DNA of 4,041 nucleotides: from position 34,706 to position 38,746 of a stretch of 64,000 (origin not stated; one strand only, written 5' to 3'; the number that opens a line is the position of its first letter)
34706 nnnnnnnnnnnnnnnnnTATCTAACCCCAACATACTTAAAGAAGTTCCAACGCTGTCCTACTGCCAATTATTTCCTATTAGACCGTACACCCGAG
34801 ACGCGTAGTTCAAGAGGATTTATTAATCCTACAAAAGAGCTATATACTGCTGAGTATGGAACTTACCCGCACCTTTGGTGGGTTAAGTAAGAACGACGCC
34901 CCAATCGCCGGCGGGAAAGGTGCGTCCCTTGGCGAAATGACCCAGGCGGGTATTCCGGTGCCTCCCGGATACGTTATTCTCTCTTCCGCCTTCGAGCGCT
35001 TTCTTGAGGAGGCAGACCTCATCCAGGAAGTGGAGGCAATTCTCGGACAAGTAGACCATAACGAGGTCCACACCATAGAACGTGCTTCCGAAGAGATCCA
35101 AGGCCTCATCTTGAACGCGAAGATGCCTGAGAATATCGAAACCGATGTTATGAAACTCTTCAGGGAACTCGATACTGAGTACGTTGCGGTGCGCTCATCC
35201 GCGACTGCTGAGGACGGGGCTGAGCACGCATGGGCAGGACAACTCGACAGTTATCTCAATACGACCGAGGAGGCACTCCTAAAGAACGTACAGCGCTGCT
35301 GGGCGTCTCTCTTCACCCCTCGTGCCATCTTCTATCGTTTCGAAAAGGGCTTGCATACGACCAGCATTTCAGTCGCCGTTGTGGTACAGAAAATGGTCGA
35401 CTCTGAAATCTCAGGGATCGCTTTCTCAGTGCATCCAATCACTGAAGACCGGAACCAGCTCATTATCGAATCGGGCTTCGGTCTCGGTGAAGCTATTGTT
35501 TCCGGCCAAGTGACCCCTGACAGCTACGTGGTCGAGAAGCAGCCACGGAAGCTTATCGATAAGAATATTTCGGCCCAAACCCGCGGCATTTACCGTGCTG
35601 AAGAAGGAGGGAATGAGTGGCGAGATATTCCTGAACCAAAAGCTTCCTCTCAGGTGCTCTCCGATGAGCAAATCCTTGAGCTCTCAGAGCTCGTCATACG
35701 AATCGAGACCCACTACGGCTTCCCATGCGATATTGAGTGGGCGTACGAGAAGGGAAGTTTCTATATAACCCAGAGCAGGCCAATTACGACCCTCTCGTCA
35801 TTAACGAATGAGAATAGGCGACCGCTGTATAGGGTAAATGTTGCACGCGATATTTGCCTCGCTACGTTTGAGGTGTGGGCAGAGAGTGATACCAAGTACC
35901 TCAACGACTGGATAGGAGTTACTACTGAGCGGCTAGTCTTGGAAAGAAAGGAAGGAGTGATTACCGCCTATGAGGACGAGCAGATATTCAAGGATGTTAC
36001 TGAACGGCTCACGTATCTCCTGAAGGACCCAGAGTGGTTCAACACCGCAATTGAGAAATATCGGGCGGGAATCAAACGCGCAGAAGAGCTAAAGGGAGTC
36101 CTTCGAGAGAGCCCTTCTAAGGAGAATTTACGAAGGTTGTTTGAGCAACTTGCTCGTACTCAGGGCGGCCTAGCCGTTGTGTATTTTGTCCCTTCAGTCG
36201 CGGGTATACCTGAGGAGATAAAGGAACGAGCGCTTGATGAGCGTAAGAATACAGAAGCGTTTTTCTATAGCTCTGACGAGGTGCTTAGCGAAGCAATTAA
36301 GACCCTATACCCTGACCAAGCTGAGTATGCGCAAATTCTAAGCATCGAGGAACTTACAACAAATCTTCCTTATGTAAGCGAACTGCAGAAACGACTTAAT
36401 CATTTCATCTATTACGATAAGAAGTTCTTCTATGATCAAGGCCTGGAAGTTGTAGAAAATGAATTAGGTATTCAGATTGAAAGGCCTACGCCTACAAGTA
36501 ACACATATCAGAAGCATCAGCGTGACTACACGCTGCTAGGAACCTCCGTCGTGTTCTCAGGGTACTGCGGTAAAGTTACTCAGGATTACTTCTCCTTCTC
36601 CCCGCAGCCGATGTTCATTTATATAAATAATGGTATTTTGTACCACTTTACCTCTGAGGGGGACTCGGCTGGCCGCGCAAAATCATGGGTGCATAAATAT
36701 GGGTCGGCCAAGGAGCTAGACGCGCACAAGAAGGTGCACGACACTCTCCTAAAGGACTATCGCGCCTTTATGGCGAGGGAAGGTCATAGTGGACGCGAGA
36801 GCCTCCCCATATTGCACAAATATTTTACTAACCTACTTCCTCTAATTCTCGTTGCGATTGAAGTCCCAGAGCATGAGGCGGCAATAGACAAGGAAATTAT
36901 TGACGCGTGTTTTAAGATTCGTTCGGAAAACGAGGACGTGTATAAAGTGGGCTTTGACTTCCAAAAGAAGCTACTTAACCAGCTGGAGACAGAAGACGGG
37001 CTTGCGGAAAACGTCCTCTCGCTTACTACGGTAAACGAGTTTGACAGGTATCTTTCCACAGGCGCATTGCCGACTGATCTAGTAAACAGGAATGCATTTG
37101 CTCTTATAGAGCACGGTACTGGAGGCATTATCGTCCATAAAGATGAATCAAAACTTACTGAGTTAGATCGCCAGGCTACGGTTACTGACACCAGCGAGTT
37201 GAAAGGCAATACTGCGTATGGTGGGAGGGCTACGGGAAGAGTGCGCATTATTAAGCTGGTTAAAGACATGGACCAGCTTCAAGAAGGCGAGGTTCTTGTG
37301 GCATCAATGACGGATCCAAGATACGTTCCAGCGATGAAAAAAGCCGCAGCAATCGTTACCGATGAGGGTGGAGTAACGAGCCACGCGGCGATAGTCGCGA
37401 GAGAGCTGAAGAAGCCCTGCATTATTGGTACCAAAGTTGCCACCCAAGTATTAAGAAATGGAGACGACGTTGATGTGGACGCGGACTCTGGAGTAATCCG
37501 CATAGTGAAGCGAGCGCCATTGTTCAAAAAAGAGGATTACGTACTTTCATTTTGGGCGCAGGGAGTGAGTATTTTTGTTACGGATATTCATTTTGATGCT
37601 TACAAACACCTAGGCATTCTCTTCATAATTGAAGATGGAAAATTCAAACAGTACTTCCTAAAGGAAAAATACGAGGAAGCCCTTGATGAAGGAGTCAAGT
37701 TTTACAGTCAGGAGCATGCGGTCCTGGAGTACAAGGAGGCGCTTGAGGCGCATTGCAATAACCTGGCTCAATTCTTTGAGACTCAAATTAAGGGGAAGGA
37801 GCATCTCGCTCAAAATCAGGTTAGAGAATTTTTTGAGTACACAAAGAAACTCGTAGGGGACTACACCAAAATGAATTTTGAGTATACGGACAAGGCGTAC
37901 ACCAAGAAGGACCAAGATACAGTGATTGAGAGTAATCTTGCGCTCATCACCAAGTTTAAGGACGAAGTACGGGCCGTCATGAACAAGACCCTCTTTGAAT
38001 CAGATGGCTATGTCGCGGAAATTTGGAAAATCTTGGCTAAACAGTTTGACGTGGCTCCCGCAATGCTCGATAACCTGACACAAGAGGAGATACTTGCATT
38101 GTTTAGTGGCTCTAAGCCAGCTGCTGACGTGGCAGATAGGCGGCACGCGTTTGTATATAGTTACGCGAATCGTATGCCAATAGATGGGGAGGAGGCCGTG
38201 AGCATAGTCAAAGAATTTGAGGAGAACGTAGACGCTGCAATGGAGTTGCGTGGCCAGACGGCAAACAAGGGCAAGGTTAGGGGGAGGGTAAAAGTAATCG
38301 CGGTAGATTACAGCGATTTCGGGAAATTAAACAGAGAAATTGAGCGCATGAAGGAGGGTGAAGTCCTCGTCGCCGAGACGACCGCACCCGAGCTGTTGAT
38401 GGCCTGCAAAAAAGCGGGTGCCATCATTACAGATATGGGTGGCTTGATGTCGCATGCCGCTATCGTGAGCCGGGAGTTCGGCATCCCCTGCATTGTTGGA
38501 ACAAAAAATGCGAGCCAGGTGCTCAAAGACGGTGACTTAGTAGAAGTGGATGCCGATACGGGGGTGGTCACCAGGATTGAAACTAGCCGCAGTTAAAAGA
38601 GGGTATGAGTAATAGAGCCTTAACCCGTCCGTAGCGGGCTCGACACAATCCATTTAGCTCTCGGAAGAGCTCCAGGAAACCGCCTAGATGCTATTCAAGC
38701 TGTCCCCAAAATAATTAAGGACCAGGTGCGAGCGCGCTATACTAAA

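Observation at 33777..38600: Second motif-bounded AT-richer island next to rnpB, carrying a giant PEP-utilizing-family protein with duplicated phosphohistidine domains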

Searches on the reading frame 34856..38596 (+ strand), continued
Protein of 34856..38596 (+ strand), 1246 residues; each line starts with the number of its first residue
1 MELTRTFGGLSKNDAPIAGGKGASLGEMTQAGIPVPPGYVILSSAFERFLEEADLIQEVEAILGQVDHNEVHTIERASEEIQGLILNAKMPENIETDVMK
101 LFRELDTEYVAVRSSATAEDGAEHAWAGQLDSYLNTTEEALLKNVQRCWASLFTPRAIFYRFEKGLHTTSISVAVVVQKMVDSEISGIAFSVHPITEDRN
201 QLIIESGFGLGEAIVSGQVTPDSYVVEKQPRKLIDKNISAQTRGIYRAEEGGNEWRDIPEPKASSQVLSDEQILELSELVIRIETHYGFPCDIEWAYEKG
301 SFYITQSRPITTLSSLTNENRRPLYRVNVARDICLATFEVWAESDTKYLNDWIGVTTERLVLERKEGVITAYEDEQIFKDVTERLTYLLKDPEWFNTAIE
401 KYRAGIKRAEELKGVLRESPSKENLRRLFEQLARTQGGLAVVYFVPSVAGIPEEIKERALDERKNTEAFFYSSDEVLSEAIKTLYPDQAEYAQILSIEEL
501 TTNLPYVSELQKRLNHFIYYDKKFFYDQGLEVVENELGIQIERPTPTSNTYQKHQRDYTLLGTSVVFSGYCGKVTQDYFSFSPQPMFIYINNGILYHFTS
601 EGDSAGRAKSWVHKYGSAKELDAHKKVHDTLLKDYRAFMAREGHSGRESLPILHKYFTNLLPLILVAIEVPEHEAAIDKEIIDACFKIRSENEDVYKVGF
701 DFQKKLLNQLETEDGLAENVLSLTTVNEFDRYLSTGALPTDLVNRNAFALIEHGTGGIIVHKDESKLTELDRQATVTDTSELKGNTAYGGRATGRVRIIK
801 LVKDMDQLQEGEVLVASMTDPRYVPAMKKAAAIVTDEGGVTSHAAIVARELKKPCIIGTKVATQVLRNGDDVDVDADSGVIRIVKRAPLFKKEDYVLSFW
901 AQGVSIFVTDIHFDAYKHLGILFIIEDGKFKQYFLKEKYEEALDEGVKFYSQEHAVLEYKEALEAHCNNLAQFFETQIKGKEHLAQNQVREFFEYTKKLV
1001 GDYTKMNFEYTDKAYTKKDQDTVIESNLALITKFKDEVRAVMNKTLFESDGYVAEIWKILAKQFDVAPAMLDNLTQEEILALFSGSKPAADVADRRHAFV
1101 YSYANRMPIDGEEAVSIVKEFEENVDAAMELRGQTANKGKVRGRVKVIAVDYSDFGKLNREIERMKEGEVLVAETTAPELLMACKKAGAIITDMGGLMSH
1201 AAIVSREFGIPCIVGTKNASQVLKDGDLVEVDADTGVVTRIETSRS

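Call 57: find_encoding_contigs(protein=P0002, flank=5000, max_places=2)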
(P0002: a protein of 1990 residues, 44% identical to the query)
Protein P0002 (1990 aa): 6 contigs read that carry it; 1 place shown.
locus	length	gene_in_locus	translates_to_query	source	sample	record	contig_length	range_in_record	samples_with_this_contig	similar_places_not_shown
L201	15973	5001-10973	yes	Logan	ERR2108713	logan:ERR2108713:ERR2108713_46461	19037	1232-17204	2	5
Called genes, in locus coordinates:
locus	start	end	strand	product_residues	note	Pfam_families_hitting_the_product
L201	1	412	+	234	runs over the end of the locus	PF00882:Zn_dep_PLPC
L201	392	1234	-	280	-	-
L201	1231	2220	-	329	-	-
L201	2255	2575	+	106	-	-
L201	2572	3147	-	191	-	PF02778:tRNA_int_endo_N, PF01974:tRNA_int_endo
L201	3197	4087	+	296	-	PF13691:Lactamase_B_4 (weak), PF23023:Anti-Pycsar_Apyc1, PF00753:Lactamase_B, PF12706:Lactamase_B_2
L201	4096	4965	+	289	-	PF00892:EamA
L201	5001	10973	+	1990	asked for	PF01326:PPDK_N, PF02350:Epimerase_2 (faint), PF00391:PEP-utilizers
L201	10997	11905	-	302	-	PF08271:Zn_Ribbon_TF, PF00382:TFIIB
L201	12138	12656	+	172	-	-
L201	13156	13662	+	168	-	-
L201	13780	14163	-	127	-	PF01201:Ribosomal_S8e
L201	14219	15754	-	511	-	-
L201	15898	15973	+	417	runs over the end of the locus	PF13173:AAA_14, PF13635:DUF4143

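Call 58: find_encoding_contigs(protein=P0004, flank=5000, max_places=2)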
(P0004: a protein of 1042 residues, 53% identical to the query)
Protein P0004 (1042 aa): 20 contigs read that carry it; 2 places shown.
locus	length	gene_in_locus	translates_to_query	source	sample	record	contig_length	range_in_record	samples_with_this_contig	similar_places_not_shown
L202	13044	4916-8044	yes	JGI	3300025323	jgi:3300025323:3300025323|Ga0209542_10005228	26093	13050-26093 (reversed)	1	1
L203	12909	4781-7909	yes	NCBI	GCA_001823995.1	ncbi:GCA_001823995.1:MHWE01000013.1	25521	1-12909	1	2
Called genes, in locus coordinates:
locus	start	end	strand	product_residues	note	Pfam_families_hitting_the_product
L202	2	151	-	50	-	?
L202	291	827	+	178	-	-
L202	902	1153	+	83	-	-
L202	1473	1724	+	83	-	PF01541:GIY-YIG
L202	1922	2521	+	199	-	-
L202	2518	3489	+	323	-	PF00227:Proteasome (faint)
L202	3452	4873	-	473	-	PF00239:Resolvase, PF07508:Recombinase, PF13408:Zn_ribbon_recom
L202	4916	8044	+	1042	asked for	PF01326:PPDK_N, PF00391:PEP-utilizers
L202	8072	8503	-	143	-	PF01451:LMWPc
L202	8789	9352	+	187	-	-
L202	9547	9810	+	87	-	PF01541:GIY-YIG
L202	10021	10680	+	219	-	PF03575:Peptidase_S51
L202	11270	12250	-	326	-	PF16656:Pur_ac_phosph_N (faint), PF25059:FN3_DSCAM-DSCAML_C (faint)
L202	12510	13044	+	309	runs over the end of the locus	PF02557:VanY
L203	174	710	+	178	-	-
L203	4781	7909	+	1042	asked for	PF01326:PPDK_N, PF00391:PEP-utilizers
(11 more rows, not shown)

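Call 59: find_encoding_contigs(protein=P0012, flank=5000, max_places=2)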
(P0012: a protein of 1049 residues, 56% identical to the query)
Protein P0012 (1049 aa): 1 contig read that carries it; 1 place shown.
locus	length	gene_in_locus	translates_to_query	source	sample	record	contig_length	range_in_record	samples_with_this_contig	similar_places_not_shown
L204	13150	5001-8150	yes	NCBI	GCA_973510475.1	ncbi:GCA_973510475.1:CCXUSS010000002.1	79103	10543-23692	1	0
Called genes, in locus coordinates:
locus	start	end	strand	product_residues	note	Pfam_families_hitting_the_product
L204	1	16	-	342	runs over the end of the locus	PF10633:NPCBM_assoc (faint)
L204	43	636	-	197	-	-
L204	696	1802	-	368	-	-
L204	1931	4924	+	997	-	PF02516:STT3, PF13231:PMT_2 (weak), PF21436:STT3-PglB_core (weak), PF00254:FKBP_C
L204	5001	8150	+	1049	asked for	PF01326:PPDK_N, PF00391:PEP-utilizers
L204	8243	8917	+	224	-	PF00535:Glycos_transf_2, PF13641:Glyco_tranf_2_3 (weak)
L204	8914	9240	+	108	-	PF10066:DUF2304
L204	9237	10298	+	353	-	PF13439:Glyco_transf_4, PF13579:Glyco_trans_4_4, PF00534:Glycos_transf_1, PF13692:Glyco_trans_1_4, PF13524:Glyco_trans_1_2 (weak)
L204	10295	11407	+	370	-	PF13439:Glyco_transf_4, PF13579:Glyco_trans_4_4, PF20706:GT4-conflict, PF00534:Glycos_transf_1, PF13692:Glyco_trans_1_4, PF13524:Glyco_trans_1_2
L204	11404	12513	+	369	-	PF13439:Glyco_transf_4, PF13579:Glyco_trans_4_4, PF20706:GT4-conflict (weak), PF00534:Glycos_transf_1, PF13692:Glyco_trans_1_4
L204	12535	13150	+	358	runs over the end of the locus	PF13439:Glyco_transf_4, PF13579:Glyco_trans_4_4, PF20706:GT4-conflict, PF00534:Glycos_transf_1, PF13692:Glyco_trans_1_4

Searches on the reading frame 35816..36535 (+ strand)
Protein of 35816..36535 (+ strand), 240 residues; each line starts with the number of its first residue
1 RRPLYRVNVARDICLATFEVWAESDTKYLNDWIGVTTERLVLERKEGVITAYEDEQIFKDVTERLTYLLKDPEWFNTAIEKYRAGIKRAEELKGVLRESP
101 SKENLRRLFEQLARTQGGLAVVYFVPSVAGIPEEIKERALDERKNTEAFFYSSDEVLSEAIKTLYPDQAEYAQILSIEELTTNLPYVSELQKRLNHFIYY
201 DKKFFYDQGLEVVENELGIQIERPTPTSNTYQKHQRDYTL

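Call 19: search_protein_families(library=pfam, proteins=[window:35816-36535:+], max_evalue=10)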
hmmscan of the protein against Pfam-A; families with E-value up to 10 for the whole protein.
window:35816-36535:+ (240 aa): 2 families
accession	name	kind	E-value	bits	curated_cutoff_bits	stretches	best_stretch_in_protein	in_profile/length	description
PF15163.11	Meiosis_expr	-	0.0031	18.6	27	1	163-203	20-61/75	Meiosis-expressed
PF19955.5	EAD1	-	0.11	13.4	24.2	1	156-187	8-42/90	Effector-associated domain 1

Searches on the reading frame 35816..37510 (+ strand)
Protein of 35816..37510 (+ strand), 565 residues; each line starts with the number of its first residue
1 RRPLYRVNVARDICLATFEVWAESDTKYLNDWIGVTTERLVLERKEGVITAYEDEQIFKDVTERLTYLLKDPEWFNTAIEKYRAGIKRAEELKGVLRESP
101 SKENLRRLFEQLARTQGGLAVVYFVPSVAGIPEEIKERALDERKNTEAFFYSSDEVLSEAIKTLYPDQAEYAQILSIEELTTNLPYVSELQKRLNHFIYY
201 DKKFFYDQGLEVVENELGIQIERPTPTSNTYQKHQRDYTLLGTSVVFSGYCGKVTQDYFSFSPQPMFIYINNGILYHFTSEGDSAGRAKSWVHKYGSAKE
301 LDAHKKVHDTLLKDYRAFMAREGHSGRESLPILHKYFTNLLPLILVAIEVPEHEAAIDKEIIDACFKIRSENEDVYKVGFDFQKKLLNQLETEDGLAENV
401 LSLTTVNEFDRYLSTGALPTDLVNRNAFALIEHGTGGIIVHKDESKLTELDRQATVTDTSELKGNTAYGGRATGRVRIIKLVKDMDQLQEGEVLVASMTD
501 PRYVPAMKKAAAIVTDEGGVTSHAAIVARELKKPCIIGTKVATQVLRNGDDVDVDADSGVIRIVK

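Call 73: predict_structure(alignment_id=A3)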
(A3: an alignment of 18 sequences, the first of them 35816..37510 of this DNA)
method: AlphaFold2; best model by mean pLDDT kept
length: 565 residues; sequences in the alignment: 18
mean_pLDDT: 71.8   pTM: 0.61
mean pLDDT of the five models: 71.8, 70.6, 70.5, 69.5, 68.5
residues with pLDDT >= 90: 250; 70-90: 78; 50-70: 75; < 50: 162
segments of 3 or more residues with pLDDT < 50: 226-271, 278-292, 325-327, 329-331, 342-356, 383-426, 428-457
pLDDT, mean of each block of 10 residues (from residue 1): 90 95 95 95 94 93 93 94 95 98 98 91 88 90 82 94 96 97 95 94 91 94 56 27 33 33 41 48 36 52 61 64 53 51 46 48 61 58 44 30 31 33 32 26 31 43 93 96 94 93 94 88 85 93 91 96 88
secondary structure, 60 per line:
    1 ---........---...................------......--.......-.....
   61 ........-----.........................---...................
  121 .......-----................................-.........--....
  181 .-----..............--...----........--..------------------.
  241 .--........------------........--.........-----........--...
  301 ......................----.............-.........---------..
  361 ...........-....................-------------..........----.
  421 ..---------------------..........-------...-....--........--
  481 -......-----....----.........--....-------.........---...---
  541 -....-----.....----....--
elements in order: E4-11 H15-33 E40-45 E48-54 H56-68 H74-98 H102-127 H133-164 H166-174 H177-181 H187-195 E196-200 E203-205 H210-217 E244-251 E264-271 E274-282 E288-295 H298-322 H327-339 H341-349 H359-371 H373-392 H406-415 H444-453 E461-463 E465-468 E471-478 H482-487 E493-496 H501-509 E512-515 H523-531 E535-537 H542-545 E551-555 E560-563
